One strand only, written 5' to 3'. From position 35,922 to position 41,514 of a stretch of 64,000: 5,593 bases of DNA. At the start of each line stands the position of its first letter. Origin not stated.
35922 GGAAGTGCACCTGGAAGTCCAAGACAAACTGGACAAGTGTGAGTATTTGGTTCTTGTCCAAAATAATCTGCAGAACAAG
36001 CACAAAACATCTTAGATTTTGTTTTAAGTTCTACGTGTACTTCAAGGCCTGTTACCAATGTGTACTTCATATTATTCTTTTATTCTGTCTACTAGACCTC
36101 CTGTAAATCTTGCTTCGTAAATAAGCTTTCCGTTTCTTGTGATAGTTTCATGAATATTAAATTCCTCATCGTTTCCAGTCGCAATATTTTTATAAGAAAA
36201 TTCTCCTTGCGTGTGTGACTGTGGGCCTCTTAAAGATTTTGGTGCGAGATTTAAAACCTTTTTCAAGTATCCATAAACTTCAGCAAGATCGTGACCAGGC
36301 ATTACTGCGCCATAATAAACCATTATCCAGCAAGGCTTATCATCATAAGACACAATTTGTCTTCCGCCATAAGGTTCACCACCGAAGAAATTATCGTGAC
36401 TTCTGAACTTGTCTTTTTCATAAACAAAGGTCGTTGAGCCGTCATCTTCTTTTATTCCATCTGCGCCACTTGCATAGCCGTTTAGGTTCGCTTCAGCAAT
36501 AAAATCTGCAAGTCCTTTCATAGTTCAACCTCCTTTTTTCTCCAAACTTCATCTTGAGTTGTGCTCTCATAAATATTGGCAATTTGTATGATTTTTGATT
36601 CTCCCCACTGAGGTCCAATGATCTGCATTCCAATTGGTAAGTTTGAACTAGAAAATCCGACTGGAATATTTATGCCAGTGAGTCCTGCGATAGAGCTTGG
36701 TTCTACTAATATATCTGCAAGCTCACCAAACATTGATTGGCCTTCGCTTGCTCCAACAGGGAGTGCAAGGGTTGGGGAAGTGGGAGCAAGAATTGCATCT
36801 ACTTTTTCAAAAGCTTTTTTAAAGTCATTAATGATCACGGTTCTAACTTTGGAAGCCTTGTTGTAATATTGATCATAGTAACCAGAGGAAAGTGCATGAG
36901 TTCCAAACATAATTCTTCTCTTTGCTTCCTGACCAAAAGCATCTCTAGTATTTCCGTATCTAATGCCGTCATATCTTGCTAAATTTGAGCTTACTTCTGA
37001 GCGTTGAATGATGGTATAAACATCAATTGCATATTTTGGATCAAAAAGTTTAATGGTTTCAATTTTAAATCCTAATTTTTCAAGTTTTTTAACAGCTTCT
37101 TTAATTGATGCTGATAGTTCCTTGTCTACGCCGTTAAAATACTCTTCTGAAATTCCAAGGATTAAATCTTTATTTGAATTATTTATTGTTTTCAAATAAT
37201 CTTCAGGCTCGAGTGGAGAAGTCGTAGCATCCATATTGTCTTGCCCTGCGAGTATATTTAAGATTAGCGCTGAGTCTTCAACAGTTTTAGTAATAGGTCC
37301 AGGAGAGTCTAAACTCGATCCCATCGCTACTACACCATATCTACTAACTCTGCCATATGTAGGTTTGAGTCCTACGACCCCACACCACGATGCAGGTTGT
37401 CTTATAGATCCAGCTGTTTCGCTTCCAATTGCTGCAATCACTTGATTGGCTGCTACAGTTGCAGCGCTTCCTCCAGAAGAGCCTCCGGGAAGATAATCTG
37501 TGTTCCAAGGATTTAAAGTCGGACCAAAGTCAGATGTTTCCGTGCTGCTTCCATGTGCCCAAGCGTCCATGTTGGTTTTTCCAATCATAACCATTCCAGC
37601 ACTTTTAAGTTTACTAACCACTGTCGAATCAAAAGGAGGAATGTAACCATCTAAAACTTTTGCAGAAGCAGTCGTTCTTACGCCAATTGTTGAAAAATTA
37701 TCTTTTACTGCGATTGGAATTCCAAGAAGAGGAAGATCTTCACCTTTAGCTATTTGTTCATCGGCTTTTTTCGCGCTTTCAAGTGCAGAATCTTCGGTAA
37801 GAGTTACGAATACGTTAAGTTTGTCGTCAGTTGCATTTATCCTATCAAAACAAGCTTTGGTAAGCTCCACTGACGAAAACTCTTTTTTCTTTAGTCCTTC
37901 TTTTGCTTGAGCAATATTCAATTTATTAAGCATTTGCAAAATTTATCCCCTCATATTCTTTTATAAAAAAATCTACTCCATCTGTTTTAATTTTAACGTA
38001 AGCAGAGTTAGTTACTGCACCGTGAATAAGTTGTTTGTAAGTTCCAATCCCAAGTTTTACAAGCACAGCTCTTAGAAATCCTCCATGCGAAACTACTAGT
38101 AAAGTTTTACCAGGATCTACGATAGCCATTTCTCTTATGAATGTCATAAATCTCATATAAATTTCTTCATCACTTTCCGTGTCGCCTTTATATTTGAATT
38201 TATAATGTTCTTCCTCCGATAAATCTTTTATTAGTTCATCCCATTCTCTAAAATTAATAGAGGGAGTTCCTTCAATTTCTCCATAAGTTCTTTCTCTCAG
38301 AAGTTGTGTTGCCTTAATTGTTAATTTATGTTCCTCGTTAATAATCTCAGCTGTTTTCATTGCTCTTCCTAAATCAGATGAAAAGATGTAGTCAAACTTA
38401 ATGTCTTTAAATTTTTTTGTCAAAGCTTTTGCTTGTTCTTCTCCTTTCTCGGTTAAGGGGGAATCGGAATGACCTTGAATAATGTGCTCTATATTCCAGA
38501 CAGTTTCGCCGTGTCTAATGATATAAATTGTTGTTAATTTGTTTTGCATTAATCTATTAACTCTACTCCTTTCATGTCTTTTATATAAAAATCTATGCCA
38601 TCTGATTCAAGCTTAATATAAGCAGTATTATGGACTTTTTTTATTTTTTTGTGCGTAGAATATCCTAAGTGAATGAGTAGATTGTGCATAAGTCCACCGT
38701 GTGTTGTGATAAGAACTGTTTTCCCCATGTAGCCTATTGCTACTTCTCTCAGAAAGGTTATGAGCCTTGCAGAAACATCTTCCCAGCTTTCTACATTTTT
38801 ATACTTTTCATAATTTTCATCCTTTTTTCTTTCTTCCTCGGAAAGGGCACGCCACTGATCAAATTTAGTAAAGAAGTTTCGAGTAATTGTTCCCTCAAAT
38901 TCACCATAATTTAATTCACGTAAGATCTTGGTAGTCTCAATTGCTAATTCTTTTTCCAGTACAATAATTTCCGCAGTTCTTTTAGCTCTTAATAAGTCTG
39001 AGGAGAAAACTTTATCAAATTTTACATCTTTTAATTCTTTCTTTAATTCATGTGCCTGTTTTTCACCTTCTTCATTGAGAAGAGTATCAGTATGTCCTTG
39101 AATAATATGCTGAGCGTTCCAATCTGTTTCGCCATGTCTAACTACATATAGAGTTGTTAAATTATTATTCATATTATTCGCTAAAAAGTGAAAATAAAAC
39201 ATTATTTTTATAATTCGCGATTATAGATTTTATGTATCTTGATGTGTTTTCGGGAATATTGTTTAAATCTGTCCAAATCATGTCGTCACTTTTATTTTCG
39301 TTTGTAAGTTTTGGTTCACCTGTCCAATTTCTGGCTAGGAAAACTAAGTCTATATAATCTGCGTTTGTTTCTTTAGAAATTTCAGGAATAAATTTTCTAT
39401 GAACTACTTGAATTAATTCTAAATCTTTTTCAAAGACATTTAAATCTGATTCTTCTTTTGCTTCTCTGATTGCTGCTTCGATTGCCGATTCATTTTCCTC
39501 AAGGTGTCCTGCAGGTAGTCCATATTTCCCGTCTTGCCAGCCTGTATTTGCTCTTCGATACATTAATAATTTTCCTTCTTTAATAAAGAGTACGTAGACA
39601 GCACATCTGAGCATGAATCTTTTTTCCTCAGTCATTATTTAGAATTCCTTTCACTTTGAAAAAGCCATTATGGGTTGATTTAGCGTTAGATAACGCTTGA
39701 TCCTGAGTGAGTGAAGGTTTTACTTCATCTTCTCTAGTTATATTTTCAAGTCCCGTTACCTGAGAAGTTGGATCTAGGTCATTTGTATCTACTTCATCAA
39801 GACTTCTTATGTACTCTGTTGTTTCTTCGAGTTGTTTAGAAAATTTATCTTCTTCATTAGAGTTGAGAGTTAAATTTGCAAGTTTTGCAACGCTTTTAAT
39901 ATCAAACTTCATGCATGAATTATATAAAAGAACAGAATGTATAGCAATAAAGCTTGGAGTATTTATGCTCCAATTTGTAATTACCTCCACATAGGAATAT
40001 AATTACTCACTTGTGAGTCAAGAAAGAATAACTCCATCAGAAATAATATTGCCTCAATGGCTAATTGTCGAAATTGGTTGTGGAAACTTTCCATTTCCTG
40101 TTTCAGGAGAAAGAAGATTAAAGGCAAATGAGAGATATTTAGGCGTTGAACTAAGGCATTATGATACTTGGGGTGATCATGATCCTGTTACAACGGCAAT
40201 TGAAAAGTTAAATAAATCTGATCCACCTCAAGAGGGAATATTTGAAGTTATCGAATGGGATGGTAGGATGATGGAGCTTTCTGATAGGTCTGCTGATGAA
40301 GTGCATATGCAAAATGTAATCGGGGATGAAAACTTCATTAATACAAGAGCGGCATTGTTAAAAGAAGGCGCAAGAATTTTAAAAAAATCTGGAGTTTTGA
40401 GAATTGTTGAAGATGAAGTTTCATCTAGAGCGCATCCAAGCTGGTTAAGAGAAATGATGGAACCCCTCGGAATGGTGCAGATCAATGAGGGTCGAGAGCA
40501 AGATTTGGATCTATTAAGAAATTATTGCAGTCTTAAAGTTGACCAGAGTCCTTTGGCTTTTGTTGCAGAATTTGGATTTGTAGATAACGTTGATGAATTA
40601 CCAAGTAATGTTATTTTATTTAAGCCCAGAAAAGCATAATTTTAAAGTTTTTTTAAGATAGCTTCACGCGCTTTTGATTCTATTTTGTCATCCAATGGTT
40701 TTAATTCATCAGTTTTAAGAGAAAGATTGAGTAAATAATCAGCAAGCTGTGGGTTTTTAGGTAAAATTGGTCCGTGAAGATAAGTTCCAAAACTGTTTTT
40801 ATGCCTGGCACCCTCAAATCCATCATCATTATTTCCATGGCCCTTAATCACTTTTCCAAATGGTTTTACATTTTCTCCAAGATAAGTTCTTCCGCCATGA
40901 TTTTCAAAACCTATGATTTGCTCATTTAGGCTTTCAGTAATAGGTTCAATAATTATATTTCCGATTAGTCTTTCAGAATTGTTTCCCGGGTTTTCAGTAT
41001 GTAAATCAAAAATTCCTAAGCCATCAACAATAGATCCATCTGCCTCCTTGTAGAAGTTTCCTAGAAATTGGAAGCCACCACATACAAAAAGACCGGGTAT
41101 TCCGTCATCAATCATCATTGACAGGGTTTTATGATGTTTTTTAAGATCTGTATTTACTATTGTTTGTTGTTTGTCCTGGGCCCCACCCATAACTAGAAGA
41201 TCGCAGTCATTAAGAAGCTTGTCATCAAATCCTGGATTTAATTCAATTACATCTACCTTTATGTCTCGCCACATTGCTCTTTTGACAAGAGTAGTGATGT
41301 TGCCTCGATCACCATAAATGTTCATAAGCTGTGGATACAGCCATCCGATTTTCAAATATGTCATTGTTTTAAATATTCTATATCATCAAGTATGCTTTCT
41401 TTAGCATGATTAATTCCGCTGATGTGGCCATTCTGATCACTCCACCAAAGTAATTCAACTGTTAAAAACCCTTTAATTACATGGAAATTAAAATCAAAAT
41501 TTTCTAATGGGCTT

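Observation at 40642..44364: murT and gatD split by two translationally coupled genes (transglutaminase-like and APH-like kinase)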

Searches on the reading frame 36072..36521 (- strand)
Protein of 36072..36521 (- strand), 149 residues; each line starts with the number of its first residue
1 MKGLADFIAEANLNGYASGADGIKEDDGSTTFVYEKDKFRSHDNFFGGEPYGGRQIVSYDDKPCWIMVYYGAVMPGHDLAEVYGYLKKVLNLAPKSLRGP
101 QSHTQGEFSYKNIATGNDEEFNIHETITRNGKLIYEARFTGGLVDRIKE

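Call 75: search_protein_families(library=pfam, proteins=[window:36072-36521:-], max_evalue=0.01)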
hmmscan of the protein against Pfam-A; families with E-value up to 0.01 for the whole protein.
window:36072-36521:- (149 aa): 1 family
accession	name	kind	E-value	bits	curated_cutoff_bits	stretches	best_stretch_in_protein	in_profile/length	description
PF18931.5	DUF5680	-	3.9e-22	79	25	1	43-144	1-104/104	Domain of unknown function (DUF5680)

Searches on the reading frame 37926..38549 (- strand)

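Call 75: search_protein_families(library=pfam, proteins=[window:37926-38549:-], max_evalue=0.01)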
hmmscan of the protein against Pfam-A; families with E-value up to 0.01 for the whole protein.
window:37926-38549:- (207 aa): 1 family
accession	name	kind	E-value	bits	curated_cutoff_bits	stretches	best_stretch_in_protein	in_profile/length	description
PF00300.27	His_Phos_1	-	2.6e-46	158.2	21.7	1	8-197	1-189/194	Histidine phosphatase superfamily (branch 1)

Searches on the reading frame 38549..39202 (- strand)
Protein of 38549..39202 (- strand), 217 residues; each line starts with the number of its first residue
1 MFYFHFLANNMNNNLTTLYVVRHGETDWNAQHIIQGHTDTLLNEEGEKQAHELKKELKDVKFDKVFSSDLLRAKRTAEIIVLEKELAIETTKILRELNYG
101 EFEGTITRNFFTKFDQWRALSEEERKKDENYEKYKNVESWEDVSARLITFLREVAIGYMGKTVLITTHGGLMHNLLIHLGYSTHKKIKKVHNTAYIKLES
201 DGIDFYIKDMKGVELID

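Call 75: search_protein_families(library=pfam, proteins=[window:38549-39202:-], max_evalue=0.01)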
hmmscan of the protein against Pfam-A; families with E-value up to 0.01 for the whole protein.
window:38549-39202:- (217 aa): 1 family
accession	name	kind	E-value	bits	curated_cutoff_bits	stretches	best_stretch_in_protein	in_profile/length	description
PF00300.27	His_Phos_1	-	7.7e-46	156.6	21.7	1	18-208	1-189/194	Histidine phosphatase superfamily (branch 1)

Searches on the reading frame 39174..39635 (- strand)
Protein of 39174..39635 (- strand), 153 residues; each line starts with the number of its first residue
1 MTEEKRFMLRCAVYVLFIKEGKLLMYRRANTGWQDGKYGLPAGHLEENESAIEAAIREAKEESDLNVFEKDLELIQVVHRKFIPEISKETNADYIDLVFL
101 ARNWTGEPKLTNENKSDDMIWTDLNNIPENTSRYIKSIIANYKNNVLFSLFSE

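Call 3: search_protein_families(library=pfam, proteins=[window:39174-39635:-], max_evalue=0.01)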
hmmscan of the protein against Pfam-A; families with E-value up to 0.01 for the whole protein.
window:39174-39635:- (153 aa): 2 families
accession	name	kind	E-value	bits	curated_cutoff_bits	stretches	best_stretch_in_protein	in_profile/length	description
PF00293.34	NUDIX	-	1.9e-17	64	21.1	1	10-130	3-122/134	NUDIX domain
PF14815.12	NUDIX_4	-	3.4e-06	27.3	35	1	14-79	2-63/113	NUDIX domain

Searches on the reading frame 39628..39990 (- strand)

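Call 3: search_protein_families(library=pfam, proteins=[window:39628-39990:-], max_evalue=0.01)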
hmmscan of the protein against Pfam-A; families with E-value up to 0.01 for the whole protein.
window:39628-39990:- (120 aa): 2 families
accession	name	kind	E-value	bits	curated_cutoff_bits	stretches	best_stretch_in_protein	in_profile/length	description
PF02686.20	GatC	-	6.7e-19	68.3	23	1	42-113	1-66/66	Glu-tRNAGln amidotransferase C subunit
PF06757.18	Ins_allergen_rp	-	0.0029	17.9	23.2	1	41-111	38-105/174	Insect allergen related repeat, nitrile-specifier detoxification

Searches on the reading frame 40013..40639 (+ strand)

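Call 3: search_protein_families(library=pfam, proteins=[window:40013-40639:+], max_evalue=0.01)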
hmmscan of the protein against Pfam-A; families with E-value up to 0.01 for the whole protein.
window:40013-40639:+ (208 aa): 1 family
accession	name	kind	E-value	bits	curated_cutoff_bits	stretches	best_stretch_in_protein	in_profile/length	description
PF08241.18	Methyltransf_11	-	0.0007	20.6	21.2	1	58-130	26-94/95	Methyltransferase domain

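Call 4: search_protein_families(library=ncbifam, proteins=[window:40013-40639:+], max_evalue=0.01)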
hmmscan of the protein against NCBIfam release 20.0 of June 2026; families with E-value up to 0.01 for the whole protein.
window:40013-40639:+ (208 aa): 0 families

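Call 55: search_protein_families(library=padloc, proteins=[window:40013-40639:+], max_evalue=0.01)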
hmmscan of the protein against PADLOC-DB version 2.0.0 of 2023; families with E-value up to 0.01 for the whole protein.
window:40013-40639:+ (208 aa): 0 families

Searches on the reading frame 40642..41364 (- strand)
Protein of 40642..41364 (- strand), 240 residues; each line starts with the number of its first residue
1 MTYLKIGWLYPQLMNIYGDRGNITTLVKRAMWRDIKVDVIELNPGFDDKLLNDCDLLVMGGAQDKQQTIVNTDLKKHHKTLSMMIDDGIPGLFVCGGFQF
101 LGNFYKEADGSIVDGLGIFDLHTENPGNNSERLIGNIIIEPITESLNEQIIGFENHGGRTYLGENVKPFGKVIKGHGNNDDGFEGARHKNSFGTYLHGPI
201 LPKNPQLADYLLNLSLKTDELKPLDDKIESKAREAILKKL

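Call 3: search_protein_families(library=pfam, proteins=[window:40642-41364:-], max_evalue=0.01)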
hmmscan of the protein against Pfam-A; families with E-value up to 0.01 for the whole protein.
window:40642-41364:- (240 aa): 2 families
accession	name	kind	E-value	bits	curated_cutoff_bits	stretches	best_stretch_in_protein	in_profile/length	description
PF07685.20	GATase_3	-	5e-34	118.1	27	1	5-204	1-195/196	CobB/CobQ-like glutamine amidotransferase domain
PF00117.34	GATase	-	0.0049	17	22.8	1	23-191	10-162/190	Glutamine amidotransferase class-I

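Call 4: search_protein_families(library=ncbifam, proteins=[window:40642-41364:-], max_evalue=0.01)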
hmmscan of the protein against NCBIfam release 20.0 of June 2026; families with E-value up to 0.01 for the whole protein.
window:40642-41364:- (240 aa): 8 families
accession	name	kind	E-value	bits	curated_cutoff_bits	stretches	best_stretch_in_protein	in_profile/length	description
NF052463.1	L2IsogltmlsynGatDStaph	equivalog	1.8e-62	211.2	450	1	6-239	4-233/237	lipid II isoglutaminyl synthase subunit GatD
NF045636.1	isoglutsynth_GatD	equivalog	4.1e-57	193.5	400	1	4-218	18-228/258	lipid II isoglutaminyl synthase subunit GatD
TIGR00313.1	cobQ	equivalog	8.2e-13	48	309.9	1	48-236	279-460/477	cobyric acid synthase CobQ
NF001989.1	PRK00784.1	equivalog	2.1e-12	46.5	273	1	47-230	280-451/480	cobyric acid synthase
TIGR00379.1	cobB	subfamily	1.7e-06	27.2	261.4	1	5-209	246-441/449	cobyrinic/hydrogenobyrinic acid a,c-diamide synthase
NF002204.1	PRK01077.1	equivalog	0.00028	19.9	254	1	30-197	254-417/420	cobyrinic acid a,c-diamide synthase CobB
NF010471.0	PRK13896.1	equivalog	0.0026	16.8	693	1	36-197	258-418/433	cobyrinic acid a,c-diamide synthase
NF033195.1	F430_CfbB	exception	0.0046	15.8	560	1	39-198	276-437/451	Ni-sirohydrochlorin a,c-diamide synthase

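Call 48: search_solved_structures(query=window:40642-41364:-, max_evalue=1e-20, show_alignments=2)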
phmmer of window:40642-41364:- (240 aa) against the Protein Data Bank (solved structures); distinct sequences matched with E-value up to 1e-20: 4.
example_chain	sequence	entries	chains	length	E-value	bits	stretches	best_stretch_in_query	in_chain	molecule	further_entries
5n9m_A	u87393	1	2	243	2.8e-52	181.3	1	11-237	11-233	Cobyric acid synthase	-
6gs2_A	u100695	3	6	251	3.2e-52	181.2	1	11-237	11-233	SA1707 protein | Lipid II isoglutaminyl synthase (glutamine-hydrolyzing) subunit GatD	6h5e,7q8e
6fqb_E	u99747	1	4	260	1.3e-44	156.3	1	4-218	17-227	Cobyric acid synthase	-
9sq9_C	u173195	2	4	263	5.2e-44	154.2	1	4-218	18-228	Lipid II isoglutaminyl synthase (glutamine-hydrolyzing) subunit GatD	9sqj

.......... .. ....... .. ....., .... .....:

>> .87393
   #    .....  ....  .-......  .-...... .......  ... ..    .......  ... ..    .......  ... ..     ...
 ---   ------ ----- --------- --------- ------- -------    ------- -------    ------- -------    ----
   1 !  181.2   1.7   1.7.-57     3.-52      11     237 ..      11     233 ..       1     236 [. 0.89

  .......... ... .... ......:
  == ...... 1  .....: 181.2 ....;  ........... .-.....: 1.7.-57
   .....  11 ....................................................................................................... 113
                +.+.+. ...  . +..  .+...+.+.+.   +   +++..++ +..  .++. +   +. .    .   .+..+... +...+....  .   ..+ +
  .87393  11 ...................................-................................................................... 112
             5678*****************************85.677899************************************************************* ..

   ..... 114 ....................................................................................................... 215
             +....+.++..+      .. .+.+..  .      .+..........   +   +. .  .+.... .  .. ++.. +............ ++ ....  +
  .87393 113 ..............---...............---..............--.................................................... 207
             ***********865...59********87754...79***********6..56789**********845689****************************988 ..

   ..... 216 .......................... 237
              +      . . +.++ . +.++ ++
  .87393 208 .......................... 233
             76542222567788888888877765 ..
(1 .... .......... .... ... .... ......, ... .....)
